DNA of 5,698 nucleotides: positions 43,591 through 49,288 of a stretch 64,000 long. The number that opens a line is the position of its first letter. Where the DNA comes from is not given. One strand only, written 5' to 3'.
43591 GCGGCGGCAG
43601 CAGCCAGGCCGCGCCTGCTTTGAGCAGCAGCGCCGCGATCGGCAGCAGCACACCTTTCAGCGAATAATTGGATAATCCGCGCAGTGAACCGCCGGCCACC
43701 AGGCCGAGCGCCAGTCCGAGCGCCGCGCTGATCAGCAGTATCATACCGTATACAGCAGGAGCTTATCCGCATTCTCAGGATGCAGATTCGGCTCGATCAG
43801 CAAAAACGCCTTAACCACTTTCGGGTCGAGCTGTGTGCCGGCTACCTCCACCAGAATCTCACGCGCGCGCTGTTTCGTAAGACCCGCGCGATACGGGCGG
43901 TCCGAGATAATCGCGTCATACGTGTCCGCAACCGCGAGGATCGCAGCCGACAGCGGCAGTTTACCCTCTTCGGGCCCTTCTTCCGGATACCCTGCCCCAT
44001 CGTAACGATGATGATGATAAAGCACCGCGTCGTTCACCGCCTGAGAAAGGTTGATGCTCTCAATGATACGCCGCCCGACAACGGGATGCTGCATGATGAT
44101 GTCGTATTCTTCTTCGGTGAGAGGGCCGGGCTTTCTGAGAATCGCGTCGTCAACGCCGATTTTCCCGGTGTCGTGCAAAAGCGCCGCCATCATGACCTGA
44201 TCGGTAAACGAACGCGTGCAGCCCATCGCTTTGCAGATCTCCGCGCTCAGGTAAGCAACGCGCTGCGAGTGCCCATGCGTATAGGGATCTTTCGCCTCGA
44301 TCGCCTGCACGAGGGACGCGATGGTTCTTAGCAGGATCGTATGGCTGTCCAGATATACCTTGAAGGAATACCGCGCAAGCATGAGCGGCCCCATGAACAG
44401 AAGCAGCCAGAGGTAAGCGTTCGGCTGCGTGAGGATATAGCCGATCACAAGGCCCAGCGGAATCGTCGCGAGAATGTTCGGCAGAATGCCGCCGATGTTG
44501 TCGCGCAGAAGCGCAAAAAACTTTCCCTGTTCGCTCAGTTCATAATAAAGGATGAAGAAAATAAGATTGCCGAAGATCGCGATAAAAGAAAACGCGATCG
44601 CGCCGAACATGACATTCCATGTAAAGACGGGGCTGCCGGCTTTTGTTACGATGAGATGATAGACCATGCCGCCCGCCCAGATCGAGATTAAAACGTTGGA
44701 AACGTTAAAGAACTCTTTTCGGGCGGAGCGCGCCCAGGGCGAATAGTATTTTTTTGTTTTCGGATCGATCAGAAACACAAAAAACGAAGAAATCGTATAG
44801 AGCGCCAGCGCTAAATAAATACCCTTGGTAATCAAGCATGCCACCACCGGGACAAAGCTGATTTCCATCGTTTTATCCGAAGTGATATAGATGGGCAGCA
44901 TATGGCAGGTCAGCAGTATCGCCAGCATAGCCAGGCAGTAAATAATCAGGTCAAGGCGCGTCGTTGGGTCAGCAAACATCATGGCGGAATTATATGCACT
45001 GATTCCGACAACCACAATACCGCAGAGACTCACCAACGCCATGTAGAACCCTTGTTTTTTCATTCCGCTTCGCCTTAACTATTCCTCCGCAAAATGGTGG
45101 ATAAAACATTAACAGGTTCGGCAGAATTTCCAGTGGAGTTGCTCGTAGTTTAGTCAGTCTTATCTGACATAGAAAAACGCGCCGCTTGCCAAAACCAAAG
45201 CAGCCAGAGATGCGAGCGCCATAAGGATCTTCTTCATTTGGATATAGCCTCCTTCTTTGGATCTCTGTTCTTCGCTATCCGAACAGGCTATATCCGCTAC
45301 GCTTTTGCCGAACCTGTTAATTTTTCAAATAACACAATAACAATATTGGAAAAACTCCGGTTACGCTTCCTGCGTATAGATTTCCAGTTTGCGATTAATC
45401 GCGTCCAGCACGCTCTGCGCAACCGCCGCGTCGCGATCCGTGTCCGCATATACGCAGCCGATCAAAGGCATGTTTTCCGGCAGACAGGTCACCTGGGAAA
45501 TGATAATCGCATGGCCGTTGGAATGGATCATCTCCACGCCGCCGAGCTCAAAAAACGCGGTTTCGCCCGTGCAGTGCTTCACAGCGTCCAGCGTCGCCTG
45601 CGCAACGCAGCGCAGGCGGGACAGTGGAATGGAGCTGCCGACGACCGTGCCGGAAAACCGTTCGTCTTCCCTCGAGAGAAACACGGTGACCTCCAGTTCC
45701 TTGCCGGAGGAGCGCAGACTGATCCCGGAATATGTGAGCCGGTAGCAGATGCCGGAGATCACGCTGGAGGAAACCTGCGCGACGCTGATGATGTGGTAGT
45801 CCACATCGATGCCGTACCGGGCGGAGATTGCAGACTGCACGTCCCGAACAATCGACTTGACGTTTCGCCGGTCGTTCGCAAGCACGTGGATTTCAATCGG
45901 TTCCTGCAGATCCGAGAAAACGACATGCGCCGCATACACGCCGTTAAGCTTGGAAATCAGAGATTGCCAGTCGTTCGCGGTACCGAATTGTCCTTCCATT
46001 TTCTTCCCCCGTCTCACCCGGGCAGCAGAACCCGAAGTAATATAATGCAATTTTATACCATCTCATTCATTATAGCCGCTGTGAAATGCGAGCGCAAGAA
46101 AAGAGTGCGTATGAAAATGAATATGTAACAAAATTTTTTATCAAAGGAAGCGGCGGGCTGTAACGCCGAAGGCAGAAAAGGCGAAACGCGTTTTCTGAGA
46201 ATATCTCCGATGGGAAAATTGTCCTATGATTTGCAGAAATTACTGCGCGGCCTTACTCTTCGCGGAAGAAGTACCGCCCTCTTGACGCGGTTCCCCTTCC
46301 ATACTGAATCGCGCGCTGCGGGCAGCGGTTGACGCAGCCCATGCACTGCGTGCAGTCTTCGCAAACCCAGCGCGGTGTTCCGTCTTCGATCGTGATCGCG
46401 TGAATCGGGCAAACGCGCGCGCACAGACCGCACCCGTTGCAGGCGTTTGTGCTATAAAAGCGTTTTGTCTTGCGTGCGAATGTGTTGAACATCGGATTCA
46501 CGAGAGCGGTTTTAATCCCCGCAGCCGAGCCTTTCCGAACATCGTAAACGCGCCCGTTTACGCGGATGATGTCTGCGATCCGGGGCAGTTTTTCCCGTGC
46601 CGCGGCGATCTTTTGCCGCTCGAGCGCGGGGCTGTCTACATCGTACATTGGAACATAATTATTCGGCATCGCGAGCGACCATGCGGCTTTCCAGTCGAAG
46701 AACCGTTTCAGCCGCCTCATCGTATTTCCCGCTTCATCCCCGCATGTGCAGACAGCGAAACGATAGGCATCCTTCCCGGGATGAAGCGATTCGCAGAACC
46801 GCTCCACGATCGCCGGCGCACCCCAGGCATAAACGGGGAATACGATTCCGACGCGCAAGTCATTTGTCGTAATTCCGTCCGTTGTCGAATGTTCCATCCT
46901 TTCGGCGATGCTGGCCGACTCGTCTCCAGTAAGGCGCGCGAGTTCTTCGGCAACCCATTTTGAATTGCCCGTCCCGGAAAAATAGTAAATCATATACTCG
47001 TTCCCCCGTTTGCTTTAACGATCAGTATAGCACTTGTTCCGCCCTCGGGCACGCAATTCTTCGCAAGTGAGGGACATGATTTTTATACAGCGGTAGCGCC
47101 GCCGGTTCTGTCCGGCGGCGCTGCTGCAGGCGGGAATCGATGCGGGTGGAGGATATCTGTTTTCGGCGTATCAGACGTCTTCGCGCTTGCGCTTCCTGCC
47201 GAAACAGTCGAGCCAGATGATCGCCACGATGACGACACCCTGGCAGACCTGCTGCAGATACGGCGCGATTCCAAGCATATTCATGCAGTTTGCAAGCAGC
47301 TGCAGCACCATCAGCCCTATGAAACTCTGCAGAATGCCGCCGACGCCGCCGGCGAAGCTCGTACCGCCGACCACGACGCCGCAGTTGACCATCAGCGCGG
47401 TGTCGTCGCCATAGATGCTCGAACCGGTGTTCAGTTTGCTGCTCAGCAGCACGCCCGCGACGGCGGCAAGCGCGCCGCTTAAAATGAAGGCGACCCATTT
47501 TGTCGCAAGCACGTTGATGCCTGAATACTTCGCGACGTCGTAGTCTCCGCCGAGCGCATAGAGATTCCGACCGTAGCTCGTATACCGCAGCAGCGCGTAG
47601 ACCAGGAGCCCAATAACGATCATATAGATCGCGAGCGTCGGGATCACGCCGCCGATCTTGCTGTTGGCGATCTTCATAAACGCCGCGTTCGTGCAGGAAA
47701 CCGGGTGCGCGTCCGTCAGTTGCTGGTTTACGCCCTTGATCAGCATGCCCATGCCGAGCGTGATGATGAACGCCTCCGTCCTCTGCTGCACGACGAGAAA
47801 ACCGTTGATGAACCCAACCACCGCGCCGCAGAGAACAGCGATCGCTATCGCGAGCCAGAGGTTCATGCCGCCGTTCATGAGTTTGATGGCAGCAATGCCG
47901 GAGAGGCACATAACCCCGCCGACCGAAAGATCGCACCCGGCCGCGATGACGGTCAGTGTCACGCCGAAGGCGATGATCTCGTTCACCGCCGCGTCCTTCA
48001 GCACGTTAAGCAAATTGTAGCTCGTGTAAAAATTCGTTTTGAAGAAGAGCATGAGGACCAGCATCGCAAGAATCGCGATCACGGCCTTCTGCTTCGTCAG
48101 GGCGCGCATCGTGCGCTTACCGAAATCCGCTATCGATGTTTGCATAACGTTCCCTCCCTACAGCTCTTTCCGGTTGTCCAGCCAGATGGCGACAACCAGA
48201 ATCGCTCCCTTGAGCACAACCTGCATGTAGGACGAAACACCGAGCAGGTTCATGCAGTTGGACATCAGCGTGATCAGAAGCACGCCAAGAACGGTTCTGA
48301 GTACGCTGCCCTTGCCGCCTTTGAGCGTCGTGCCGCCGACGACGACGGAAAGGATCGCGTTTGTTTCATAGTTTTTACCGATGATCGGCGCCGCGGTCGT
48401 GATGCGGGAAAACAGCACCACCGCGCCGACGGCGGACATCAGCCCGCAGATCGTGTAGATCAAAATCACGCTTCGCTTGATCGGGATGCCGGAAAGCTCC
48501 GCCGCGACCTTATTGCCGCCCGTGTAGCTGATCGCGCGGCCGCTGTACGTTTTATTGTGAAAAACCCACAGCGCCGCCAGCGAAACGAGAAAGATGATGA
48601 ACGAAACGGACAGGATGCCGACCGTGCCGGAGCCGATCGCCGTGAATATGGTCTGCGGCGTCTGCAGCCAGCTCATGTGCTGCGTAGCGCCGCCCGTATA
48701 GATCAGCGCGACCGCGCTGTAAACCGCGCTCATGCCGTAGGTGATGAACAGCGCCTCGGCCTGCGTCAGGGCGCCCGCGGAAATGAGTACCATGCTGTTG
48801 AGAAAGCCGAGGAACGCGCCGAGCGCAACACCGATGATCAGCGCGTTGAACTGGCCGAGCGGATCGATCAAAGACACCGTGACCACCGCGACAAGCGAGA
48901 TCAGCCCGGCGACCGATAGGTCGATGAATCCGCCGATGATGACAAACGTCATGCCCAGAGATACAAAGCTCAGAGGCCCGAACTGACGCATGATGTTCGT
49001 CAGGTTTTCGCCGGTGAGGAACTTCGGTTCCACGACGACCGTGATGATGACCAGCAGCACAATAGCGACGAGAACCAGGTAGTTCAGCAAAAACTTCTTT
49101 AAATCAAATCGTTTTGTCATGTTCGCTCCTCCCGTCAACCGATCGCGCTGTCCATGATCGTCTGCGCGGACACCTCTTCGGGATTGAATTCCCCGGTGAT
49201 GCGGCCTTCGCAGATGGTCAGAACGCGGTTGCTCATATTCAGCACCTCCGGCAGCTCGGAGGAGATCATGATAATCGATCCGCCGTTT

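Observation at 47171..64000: Sugar-type locus with two glycyl radical enzymes fed by an ABC importer and two ROK-type kinases: candidate non-PTS radical (anhydro)sugar-phosphate pathway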

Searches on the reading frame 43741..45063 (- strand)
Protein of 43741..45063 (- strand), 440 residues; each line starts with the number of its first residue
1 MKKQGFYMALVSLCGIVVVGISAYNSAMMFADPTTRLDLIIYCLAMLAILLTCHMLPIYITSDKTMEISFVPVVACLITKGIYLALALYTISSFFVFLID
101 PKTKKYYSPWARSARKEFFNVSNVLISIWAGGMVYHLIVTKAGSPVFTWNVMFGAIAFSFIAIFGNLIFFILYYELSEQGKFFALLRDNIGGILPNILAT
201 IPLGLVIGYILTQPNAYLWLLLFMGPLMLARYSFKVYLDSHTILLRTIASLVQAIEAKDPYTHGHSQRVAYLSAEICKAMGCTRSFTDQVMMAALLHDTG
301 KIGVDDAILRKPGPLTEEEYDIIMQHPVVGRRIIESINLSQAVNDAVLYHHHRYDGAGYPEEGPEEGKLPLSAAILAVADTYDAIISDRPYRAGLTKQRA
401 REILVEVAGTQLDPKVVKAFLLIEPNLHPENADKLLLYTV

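Call 4: search_protein_families(library=pfam, proteins=[window:43741-45063:-])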
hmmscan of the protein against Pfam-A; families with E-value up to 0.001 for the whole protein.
window:43741-45063:- (440 aa): 3 families
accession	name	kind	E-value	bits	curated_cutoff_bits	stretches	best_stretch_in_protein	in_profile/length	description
PF13487.12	HD_5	-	5.3e-35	121.1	27.2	1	251-416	3-170/170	HD domain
PF01966.28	HD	-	9.1e-21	74.7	22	1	264-384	3-115/116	HD domain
PF08668.18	HDOD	-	2.9e-06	27.3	22.9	1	264-352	97-195/196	HDOD domain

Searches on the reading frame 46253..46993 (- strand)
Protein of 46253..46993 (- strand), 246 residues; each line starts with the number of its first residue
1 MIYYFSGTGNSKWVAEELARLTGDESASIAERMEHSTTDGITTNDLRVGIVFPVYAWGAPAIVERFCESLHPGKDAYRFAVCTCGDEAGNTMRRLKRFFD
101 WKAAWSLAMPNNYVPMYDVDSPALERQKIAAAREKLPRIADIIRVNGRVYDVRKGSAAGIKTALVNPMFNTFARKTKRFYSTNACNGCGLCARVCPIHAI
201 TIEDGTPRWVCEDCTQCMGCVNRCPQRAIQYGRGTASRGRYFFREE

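Call 4: search_protein_families(library=pfam, proteins=[window:46253-46993:-])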
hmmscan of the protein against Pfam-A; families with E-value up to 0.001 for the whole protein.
window:46253-46993:- (246 aa): 11 families
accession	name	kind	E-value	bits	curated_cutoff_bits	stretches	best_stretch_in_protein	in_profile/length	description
PF00037.32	Fer4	-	1.1e-10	41.3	21.1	1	182-201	5-24/24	4Fe-4S binding domain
PF13484.11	Fer4_16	-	9.6e-09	36.3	30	0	185-200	2-17/66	4Fe-4S double cluster binding domain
PF13187.11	Fer4_9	-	8.4e-08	32.6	27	1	184-229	1-52/52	4Fe-4S dicluster domain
PF13237.11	Fer4_10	-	1.9e-07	31.3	25.5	1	181-225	5-53/53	4Fe-4S dicluster domain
PF12838.12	Fer4_7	-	1.1e-06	29.4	27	1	185-228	2-52/52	4Fe-4S dicluster domain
PF12837.12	Fer4_6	-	1.4e-06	28.4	25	1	181-200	5-24/24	4Fe-4S binding domain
PF14697.11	Fer4_21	-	2.5e-06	28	35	1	175-201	31-58/59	4Fe-4S dicluster domain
PF12797.12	Fer4_2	-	8e-06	25.9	24.5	1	178-196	3-21/22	4Fe-4S binding domain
PF12800.12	Fer4_4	-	1.5e-05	25.3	24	0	183-196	2-15/17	4Fe-4S binding domain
PF12724.12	Flavodoxin_5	-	1.6e-05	25.7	27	1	1-102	1-103/145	Flavodoxin domain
PF12682.12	Flavodoxin_4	-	0.00061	19.7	24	0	48-97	77-126/155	Flavodoxin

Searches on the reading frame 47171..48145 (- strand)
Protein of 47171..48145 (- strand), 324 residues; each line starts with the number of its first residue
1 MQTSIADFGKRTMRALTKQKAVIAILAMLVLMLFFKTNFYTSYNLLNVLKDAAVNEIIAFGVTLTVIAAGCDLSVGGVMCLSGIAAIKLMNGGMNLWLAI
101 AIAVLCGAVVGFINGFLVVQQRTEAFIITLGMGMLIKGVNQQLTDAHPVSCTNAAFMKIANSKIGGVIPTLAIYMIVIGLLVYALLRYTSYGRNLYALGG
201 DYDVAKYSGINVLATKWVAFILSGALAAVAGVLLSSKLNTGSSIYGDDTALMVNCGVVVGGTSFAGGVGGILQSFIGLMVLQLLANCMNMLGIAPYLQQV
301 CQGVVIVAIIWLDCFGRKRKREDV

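Call 3: search_protein_families(library=pfam, proteins=[window:47171-48145:-])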
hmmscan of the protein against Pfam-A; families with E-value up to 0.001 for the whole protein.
window:47171-48145:- (324 aa): 1 family
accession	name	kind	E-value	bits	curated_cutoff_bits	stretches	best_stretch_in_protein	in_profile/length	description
PF02653.21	BPD_transp_2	-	7.4e-35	120.8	26.8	1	45-309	2-268/269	Branched-chain amino acid transport system / permease component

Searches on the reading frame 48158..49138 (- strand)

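Call 3: search_protein_families(library=pfam, proteins=[window:48158-49138:-])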
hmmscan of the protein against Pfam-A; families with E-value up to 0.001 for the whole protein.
window:48158-49138:- (326 aa): 1 family
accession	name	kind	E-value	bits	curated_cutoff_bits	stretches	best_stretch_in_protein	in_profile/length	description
PF02653.21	BPD_transp_2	-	4.3e-30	105.2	26.8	1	46-317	2-268/269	Branched-chain amino acid transport system / permease component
